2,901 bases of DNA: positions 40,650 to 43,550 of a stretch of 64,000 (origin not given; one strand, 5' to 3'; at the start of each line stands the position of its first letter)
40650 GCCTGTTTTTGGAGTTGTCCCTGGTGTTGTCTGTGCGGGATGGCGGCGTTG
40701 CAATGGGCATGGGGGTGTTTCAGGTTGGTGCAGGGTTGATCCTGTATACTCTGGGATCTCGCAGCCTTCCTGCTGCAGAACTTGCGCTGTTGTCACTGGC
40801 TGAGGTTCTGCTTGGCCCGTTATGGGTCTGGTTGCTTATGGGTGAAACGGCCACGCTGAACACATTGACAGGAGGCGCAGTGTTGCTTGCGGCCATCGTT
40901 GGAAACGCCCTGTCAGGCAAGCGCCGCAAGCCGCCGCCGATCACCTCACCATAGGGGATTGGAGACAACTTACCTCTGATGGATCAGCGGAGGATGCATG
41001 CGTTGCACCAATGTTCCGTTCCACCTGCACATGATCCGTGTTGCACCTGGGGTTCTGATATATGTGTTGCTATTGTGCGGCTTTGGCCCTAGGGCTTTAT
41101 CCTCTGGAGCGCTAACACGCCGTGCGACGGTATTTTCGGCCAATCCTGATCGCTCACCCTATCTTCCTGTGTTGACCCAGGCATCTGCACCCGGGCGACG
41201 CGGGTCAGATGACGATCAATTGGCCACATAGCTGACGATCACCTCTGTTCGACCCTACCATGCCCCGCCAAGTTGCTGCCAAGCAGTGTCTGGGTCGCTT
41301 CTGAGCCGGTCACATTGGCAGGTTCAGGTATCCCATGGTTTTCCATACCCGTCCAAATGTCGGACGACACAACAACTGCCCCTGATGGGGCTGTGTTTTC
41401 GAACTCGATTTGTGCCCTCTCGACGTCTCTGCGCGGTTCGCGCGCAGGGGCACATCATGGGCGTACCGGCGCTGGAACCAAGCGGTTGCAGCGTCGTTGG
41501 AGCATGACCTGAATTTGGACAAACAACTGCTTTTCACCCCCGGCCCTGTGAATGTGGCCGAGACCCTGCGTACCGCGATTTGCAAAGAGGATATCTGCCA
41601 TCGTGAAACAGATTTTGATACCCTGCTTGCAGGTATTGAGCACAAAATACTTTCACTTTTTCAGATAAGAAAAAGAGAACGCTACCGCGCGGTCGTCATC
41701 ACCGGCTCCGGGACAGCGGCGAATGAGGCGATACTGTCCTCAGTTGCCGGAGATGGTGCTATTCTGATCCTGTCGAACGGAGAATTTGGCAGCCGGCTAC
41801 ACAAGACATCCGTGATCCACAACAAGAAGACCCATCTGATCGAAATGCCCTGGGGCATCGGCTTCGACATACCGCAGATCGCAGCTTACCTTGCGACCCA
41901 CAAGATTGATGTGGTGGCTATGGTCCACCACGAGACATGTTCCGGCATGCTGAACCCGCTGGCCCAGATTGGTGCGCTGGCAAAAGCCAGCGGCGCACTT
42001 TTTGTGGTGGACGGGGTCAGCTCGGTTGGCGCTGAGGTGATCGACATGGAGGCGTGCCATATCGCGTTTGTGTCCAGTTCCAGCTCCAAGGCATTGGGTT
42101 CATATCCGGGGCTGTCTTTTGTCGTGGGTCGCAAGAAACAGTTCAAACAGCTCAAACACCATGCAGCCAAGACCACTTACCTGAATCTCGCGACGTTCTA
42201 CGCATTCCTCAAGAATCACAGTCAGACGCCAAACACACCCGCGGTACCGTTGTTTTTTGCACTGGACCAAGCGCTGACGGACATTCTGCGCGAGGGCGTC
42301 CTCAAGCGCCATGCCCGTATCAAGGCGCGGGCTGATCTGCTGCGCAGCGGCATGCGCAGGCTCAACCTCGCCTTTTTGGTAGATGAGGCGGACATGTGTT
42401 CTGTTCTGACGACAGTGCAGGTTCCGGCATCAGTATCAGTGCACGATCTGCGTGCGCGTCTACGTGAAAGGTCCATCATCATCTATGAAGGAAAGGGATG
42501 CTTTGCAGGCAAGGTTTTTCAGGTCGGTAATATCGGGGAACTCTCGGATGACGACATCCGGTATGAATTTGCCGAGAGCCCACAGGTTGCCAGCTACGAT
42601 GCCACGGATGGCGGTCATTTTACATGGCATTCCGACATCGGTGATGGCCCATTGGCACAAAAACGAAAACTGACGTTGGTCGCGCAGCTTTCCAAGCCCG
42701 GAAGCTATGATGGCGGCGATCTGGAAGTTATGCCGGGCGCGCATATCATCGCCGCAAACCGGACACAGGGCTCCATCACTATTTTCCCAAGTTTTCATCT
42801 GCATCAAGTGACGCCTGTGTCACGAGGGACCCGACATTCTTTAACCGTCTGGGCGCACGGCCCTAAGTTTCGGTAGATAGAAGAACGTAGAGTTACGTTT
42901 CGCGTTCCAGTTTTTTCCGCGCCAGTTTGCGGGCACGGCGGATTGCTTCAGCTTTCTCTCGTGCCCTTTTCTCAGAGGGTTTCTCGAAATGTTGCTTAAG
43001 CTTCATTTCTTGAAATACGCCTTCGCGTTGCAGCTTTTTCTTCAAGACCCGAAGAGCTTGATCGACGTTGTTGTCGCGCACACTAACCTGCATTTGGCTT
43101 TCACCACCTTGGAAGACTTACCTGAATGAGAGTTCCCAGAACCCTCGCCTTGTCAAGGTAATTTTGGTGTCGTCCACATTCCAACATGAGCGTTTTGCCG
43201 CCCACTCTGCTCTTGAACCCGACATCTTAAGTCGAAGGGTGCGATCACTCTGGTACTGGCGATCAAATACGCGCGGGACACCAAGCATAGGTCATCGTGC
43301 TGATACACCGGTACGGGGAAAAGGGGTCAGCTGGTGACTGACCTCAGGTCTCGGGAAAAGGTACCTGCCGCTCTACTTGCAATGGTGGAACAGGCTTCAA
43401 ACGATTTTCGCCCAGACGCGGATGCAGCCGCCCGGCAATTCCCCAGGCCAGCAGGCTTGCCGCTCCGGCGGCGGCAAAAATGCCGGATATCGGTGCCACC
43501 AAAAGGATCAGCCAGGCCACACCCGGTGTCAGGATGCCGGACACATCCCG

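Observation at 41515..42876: In-frame fusion of a PhnW-like aminotransferase to the catalytic half of a 2OG-Fe(II) oxygenase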

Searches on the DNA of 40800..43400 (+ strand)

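Call 49: search_rna_families(source=window, start=40800, end=43400, threshold=evalue, max_evalue=1)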
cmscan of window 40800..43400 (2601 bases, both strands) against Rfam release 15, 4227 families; matches with E-value up to 1: 0.
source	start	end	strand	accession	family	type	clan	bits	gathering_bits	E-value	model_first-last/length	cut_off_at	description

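Call 75: build_rna_model(alignment_id=A15)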
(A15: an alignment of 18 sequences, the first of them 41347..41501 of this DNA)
Model R1 built from alignment A15 (18 sequences, 162 columns); structure: RNAalifold consensus.
model positions 155; base pairs 36; branch points 3; effective number of sequences 1.96; information 0.59 bits per position. Calibrated on 0.2 Mb of random sequence (short: E-values are rough).
structure used (alignment columns):
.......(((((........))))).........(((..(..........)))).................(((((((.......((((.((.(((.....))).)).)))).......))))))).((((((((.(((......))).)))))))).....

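Call 77: search_with_rna_model(model_id=R1, sources=[window, L017, L021, L023, L024, L025, L026, L027, L028, L029, L030, L031, L032, L033, L034, L035, L036, L037, L038, L039, L040, L041, L042, L043, L044, L045, L046, L047, L048, L049, L050, L051, L052, L053, L054, L055, L056, L057, L058, L059, L060, L061, L062, L063, L064, L065, L066, L067, L068, L069, L070, L071, L072, L073, L074, L075, L076, L078], max_evalue=0.01)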
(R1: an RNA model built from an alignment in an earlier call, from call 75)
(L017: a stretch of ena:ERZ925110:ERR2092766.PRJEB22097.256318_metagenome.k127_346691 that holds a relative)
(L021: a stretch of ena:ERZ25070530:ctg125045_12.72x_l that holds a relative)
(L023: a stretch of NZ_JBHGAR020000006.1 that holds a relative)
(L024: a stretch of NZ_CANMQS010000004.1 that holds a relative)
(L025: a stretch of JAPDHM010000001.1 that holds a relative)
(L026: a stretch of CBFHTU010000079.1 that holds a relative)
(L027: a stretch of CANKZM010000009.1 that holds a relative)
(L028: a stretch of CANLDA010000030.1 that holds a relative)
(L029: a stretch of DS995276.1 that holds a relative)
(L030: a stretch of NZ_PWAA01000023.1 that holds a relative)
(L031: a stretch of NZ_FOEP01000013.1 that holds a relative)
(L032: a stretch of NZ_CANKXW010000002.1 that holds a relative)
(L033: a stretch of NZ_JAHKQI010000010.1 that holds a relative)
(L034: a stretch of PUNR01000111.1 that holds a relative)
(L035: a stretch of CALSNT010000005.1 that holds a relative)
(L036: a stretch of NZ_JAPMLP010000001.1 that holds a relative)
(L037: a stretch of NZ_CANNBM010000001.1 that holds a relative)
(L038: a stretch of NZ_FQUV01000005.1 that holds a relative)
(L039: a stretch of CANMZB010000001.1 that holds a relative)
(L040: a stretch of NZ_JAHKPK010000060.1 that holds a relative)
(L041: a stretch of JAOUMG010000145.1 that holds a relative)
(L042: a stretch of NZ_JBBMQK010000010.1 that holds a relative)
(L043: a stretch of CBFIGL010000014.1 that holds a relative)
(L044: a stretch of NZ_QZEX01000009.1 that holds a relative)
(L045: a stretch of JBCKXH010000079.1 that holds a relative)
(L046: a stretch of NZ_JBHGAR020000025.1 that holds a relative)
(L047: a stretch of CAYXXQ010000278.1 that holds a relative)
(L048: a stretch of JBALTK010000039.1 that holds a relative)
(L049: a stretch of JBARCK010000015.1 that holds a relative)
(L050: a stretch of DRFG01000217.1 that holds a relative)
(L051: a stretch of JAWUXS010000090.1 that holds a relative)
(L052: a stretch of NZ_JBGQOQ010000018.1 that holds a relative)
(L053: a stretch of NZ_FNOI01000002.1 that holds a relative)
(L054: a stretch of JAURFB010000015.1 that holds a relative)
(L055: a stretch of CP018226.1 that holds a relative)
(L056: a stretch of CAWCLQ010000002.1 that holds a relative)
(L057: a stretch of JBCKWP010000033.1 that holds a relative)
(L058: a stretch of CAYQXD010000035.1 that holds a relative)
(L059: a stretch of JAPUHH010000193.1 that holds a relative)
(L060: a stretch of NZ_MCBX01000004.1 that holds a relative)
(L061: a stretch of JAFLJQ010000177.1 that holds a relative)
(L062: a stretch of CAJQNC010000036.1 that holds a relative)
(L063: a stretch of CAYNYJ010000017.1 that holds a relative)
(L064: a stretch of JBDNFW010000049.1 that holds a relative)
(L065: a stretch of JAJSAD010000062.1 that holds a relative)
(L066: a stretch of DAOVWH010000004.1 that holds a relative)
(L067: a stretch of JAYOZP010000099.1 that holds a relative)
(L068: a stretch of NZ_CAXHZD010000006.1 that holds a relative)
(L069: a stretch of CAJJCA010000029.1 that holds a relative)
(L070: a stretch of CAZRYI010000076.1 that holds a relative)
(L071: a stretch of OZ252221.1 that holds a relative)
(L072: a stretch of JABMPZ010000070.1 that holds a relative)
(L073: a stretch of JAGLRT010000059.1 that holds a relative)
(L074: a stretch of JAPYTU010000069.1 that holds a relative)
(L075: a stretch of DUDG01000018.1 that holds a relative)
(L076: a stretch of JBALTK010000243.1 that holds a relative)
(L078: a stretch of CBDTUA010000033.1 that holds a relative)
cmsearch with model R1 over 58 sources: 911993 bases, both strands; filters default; matches with E-value up to 0.01: 40.
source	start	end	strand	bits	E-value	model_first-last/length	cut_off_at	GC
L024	9841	9996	+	167.3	7.6e-38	1-155/155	no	0.61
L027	9838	9993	+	166.1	1.5e-37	1-155/155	no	0.6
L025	1786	1941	+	166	1.6e-37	1-155/155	no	0.57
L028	9842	9996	+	164.7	3.1e-37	1-155/155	no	0.59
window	41346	41501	+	163.6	6.1e-37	1-155/155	no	0.61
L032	9837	9993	+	162.2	1.3e-36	1-155/155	no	0.59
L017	2241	2395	+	160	4.4e-36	1-155/155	no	0.57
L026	707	861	+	160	4.4e-36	1-155/155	no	0.57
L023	9841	9996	+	160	4.4e-36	1-155/155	no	0.56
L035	9818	9973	+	154.8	7.7e-35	1-155/155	no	0.58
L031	9841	9996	+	152.9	2.3e-34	1-155/155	no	0.58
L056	9841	9996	+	150.7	7.6e-34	1-155/155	no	0.56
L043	9845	9996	+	150.7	7.8e-34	1-155/155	no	0.54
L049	1062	1216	+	150.5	8.8e-34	1-155/155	no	0.59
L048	5447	5601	+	150.2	1e-33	1-155/155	no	0.58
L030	964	1119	+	149.7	1.4e-33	1-155/155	no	0.55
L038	9834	9987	+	148.6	2.5e-33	1-155/155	no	0.6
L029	9840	9996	+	148.1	3.3e-33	1-155/155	no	0.53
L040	1409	1563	+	147.4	5e-33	1-155/155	no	0.58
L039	9843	9996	+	146.8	6.7e-33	1-155/155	no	0.59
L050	1651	1806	+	145.5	1.4e-32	1-155/155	no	0.6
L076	4462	4615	+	145.3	1.6e-32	1-155/155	no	0.56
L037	9841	9996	+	143.2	5e-32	1-155/155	no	0.58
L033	9842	9996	+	142.4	7.8e-32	1-155/155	no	0.57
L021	7851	8005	+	142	9.6e-32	1-155/155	no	0.52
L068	9842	9996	+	141.7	1.1e-31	1-155/155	no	0.56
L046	1998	2154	+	141.1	1.6e-31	1-155/155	no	0.59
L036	2683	2837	+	140.9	1.9e-31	1-155/155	no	0.55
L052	9838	9993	+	140.5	2.3e-31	1-155/155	no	0.58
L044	9842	9996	+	138.4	7.2e-31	1-155/155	no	0.52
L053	9843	9996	+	137.2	1.4e-30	1-155/155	no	0.56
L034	9176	9329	+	133.1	1.4e-29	1-155/155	no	0.51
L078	9842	9996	+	132.1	2.4e-29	1-155/155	no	0.57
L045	2985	3140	+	126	7.4e-28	1-155/155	no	0.59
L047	1339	1493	+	125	1.2e-27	1-155/155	no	0.54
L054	452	606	+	124.1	2.1e-27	1-155/155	no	0.5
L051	9835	9988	+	123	3.7e-27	1-155/155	no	0.56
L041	1694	1848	+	117.9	6.4e-26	1-155/155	no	0.54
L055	9835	9987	+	105.2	7.4e-23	1-155/155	no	0.5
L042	1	59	+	37.9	1.4e-06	96-155/155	5'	0.58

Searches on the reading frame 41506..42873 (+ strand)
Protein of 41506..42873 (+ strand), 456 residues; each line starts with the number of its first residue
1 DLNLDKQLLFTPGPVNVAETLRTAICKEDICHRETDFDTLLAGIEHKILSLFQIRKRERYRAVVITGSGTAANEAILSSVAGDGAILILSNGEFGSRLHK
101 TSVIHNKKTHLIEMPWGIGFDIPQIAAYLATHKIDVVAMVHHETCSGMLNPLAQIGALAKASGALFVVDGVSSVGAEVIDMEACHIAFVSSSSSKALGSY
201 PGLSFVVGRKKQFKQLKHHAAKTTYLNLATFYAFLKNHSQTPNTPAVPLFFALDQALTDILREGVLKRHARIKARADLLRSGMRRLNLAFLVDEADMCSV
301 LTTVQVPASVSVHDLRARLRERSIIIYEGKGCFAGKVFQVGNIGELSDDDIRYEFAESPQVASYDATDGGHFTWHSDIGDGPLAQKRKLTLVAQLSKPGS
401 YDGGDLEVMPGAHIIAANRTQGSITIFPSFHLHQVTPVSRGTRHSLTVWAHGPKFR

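Call 4: search_protein_families(library=pfam, proteins=[window:41506-42873:+], max_evalue=1)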
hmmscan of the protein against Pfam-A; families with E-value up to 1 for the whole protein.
window:41506-42873:+ (456 aa): 4 families
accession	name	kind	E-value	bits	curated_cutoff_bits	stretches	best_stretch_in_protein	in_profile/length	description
PF00266.25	Aminotran_5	-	1.1e-24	87.6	21.5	1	32-333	36-342/371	Aminotransferase class-V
PF13640.12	2OG-FeII_Oxy_3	-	1.2e-13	52.3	27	1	360-451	2-98/98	2OG-Fe(II) oxygenase superfamily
PF00155.27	Aminotran_1_2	-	1.2e-06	28.4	19.7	1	45-329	48-333/361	Aminotransferase class I and II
PF13759.12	2OG-FeII_Oxy_5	-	0.14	13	27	1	414-445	65-97/101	Putative 2OG-Fe(II) oxygenase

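Call 5: search_protein_families(library=ncbifam, proteins=[window:41506-42873:+], max_evalue=1)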
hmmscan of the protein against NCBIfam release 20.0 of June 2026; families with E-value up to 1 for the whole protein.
window:41506-42873:+ (456 aa): 31 families (the best 25 are shown)
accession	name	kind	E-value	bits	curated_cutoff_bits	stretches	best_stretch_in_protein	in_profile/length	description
TIGR03301.1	PhnW-AepZ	equivalog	3.3e-83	280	360.8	1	8-352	1-345/355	2-aminoethylphosphonate aminotransferase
NF010006.0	PRK13479.1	equivalog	4.5e-61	207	296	1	6-353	5-352/369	2-aminoethylphosphonate--pyruvate transaminase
TIGR02326.1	transamin_PhnW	equivalog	4.5e-59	200.4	400.8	1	6-352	3-350/363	2-aminoethylphosphonate--pyruvate transaminase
NF046070.1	PyrdoxPyrvTramin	equivalog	5.5e-45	153.8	600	1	7-345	6-346/369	pyridoxamine--pyruvate transaminase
NF045640.1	AspGlyoxATaseBhcA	equivalog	5.1e-37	127.7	650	1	8-348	6-350/395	L-aspartate--glyoxylate aminotransferase BhcA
TIGR04343.1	egtE_PLP_lyase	equivalog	7.3e-13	48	400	1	62-326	73-331/370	ergothioneine biosynthesis PLP-dependent enzyme EgtE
NF003974.0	PRK05467.1-3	equivalog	1.5e-11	44.2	143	1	367-450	89-172/221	Fe2+-dependent dioxygenase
TIGR01366.1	serC_3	equivalog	1.5e-11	44.1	401.65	1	30-325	32-321/361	phosphoserine transaminase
TIGR01979.1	sufS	subfamily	2.9e-09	36.3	475.1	1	129-217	155-242/403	SufS family cysteine desulfurase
NF003764.0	PRK05355.1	equivalog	1.1e-08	34.4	253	1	29-277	38-269/357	3-phosphoserine/phosphohydroxythreonine transaminase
TIGR01364.1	serC_1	equivalog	1.8e-08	33.6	443.6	1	29-279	35-272/358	phosphoserine transaminase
TIGR03402.1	FeS_nifS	equivalog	3e-08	32.8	530.75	1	63-197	62-200/379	cysteine desulfurase NifS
TIGR01977.1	am_tr_V_EF2568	hypoth_equivalog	5.5e-08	32.2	377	1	46-209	51-214/376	cysteine desulfurase family protein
NF003975.0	PRK05467.1-4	equivalog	9.5e-08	31.7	180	1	393-450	119-176/226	Fe2+-dependent dioxygenase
NF003973.0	PRK05467.1-2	equivalog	3.7e-07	30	336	1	389-449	115-175/227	Fe2+-dependent dioxygenase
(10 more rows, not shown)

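Call 60: list_cluster_members(proteins=[window:41515-42873:+, window:41497-42873:+, window:41410-42873:+])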
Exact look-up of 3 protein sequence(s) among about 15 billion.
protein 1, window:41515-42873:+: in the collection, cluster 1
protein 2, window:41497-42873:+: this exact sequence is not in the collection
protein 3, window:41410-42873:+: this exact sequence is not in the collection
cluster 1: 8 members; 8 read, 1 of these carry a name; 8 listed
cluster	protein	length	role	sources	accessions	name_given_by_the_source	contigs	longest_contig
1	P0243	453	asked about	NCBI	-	-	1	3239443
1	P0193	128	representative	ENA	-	-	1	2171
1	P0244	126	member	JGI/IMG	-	PKHD-type hydroxylase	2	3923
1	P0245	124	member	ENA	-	-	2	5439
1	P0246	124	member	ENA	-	-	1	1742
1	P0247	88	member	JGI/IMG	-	-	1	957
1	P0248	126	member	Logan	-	-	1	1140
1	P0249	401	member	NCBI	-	-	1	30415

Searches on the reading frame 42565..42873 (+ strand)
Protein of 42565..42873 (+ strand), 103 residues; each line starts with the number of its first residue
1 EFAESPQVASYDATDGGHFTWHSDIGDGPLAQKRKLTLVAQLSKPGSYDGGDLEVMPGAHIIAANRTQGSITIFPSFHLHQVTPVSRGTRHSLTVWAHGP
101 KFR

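Call 4: search_protein_families(library=pfam, proteins=[window:42565-42873:+], max_evalue=1)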
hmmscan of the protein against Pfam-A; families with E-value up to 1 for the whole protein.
window:42565-42873:+ (103 aa): 2 families
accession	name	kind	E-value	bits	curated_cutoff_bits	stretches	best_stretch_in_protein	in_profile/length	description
PF13640.12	2OG-FeII_Oxy_3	-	4.9e-15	56.7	27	1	7-98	2-98/98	2OG-Fe(II) oxygenase superfamily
PF13759.12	2OG-FeII_Oxy_5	-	0.019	15.8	27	1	60-92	64-97/101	Putative 2OG-Fe(II) oxygenase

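Call 5: search_protein_families(library=ncbifam, proteins=[window:42565-42873:+], max_evalue=1)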
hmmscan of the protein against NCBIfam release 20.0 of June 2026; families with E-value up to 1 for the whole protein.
window:42565-42873:+ (103 aa): 4 families
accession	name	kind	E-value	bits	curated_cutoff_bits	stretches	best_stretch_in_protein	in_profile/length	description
NF003974.0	PRK05467.1-3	equivalog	8.5e-13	48.3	143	1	14-97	89-172/221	Fe2+-dependent dioxygenase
NF003975.0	PRK05467.1-4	equivalog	8.5e-09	35.2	180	1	39-97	118-176/226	Fe2+-dependent dioxygenase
NF003973.0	PRK05467.1-2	equivalog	2.4e-08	33.9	336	1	35-96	114-175/227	Fe2+-dependent dioxygenase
NF003972.0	PRK05467.1-1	equivalog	1.4e-07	31.2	399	1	36-97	114-175/225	PKHD-type hydroxylase YbiX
